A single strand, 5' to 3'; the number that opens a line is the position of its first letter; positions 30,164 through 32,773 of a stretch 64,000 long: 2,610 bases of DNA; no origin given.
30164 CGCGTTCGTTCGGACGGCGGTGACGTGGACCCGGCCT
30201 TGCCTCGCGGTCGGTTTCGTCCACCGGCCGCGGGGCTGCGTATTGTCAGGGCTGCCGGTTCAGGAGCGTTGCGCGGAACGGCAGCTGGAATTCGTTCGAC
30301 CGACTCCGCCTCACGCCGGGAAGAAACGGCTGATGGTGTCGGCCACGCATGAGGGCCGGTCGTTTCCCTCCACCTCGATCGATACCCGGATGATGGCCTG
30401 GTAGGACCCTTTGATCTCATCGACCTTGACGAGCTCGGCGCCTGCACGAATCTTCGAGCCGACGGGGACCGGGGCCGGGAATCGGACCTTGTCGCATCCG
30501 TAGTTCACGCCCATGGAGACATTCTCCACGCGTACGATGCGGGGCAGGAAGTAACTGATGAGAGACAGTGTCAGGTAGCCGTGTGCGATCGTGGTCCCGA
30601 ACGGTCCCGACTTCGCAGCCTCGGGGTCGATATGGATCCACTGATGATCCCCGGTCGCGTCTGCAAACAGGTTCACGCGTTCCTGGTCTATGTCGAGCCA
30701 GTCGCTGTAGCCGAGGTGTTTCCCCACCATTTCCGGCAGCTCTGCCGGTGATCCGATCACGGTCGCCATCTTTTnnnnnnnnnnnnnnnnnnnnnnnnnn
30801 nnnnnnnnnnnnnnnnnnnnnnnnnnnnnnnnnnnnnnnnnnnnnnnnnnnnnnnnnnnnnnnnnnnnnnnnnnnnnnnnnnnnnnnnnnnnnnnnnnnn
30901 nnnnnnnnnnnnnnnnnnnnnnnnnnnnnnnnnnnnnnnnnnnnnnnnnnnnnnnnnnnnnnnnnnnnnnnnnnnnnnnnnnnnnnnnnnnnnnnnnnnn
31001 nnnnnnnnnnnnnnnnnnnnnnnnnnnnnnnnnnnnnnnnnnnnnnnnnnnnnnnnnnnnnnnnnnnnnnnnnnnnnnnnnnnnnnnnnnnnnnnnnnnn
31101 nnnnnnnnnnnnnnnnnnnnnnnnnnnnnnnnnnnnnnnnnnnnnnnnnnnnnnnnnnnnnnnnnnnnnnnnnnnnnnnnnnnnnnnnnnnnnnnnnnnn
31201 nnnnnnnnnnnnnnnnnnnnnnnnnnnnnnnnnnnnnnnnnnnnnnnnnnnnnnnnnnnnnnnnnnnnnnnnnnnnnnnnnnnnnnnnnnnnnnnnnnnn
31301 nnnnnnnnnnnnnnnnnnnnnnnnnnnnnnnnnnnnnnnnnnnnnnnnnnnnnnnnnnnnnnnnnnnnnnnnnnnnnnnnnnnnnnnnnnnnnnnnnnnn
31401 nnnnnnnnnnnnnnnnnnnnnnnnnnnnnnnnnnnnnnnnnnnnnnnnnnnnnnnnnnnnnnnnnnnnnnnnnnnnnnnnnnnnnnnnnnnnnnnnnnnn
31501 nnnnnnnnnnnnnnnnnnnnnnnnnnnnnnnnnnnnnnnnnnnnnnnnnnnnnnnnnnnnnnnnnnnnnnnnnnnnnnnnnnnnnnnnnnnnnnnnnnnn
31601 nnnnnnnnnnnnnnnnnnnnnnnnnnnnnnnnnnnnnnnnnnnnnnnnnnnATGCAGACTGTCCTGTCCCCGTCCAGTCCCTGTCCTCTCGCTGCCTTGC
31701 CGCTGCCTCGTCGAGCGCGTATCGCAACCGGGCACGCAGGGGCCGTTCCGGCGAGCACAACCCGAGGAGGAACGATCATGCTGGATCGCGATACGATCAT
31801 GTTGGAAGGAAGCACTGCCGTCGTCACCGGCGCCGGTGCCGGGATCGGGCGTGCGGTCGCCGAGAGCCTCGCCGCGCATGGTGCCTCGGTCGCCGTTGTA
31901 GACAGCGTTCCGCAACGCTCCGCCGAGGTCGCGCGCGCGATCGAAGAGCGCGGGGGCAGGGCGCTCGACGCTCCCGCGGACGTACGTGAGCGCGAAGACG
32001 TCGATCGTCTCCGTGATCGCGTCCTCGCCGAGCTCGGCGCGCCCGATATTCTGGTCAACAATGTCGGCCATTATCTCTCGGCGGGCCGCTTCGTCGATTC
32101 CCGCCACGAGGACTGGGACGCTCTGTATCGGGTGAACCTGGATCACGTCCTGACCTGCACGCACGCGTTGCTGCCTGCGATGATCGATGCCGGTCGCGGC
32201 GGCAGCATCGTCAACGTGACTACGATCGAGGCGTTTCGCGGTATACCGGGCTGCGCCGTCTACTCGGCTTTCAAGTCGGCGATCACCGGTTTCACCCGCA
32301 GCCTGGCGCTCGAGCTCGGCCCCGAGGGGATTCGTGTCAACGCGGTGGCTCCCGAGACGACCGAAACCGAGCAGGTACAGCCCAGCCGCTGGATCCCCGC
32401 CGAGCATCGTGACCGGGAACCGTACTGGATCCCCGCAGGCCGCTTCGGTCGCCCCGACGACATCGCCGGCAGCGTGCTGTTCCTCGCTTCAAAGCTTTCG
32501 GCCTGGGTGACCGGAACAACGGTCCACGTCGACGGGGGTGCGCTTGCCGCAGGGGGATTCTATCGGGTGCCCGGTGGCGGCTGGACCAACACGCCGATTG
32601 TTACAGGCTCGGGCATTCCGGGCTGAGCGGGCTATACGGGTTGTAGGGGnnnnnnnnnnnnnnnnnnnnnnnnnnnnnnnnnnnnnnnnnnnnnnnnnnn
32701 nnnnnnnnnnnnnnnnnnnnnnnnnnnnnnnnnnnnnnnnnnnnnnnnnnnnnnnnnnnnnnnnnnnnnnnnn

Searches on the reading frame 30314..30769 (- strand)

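Call 64: search_protein_families(library=ncbifam, proteins=[window:30314-30769:-], max_evalue=1e-8)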
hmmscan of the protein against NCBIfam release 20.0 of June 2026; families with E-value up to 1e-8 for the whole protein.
window:30314-30769:- (152 aa): 1 family
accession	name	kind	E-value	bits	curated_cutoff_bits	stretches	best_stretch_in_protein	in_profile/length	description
TIGR02278.1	PaaN-DH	equivalog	1.9e-10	39.6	562.8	1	26-110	540-622/664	phenylacetic acid degradation bifunctional protein PaaZ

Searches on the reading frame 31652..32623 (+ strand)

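Call 57: search_protein_families(library=ncbifam, proteins=[window:31652-32623:+], max_evalue=0.00001)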
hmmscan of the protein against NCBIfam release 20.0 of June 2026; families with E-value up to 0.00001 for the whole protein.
window:31652-32623:+ (324 aa): 227 families (the best 25 are shown)
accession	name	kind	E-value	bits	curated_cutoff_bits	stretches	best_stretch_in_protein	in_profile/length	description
NF005559.1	PRK07231.1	subfamily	3.8e-68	229.7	215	1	51-298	2-248/249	glucose 1-dehydrogenase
NF004791.0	PRK06138.1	equivalog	7.6e-60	202.3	312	1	51-299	3-251/252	SDR family oxidoreductase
NF009466.0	PRK12826.1-2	subfamily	8.5e-56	189.2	222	1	55-298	5-245/248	3-oxoacyl-ACP reductase FabG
NF052558.1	MBtsdlDhBudC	equivalog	1.3e-55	188.7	270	1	52-302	2-246/250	meso-2,3-butanediol dehydrogenase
NF004818.0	PRK06172.1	equivalog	2.3e-55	187.7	336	1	50-299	4-252/253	SDR family oxidoreductase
NF004198.0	PRK05653.1-3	equivalog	4.2e-54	183.6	296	1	50-297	4-246/248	3-oxoacyl-ACP reductase FabG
NF005853.0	PRK07774.1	equivalog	6.3e-54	183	303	1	50-298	3-247/250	SDR family oxidoreductase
TIGR01830.1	3oxo_ACP_reduc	equivalog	1.4e-53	182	297.75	1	56-296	1-237/239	3-oxoacyl-[acyl-carrier-protein] reductase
NF004197.0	PRK05653.1-1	equivalog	4.5e-53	180.4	332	1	50-297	4-246/249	3-oxoacyl-ACP reductase FabG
TIGR03971.1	SDR_subfam_1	subfamily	1.2e-51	175.7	300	1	51-299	1-270/271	mycofactocin-coupled SDR family oxidoreductase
TIGR01832.1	kduD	equivalog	1.7e-51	175.1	338.85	1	51-299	3-247/248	2-dehydro-3-deoxy-D-gluconate 5-dehydrogenase KduD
NF005469.0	PRK07063.1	equivalog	1.6e-50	172.1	306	1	51-297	5-254/260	SDR family oxidoreductase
NF009468.0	PRK12826.1-4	equivalog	6.3e-50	170.2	318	1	51-298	5-248/256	SDR family oxidoreductase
NF053701.1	CsHdxCHCADhChcB2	equivalog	3.1e-49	167.7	350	1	51-299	1-244/245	cis-4-hydroxycyclohexanecarboxylate dehydrogenase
NF047923.1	pyridox_DH_SDR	equivalog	3.7e-49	167.4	325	1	52-297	2-240/243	pyridoxal 4-dehydrogenase, SDR-type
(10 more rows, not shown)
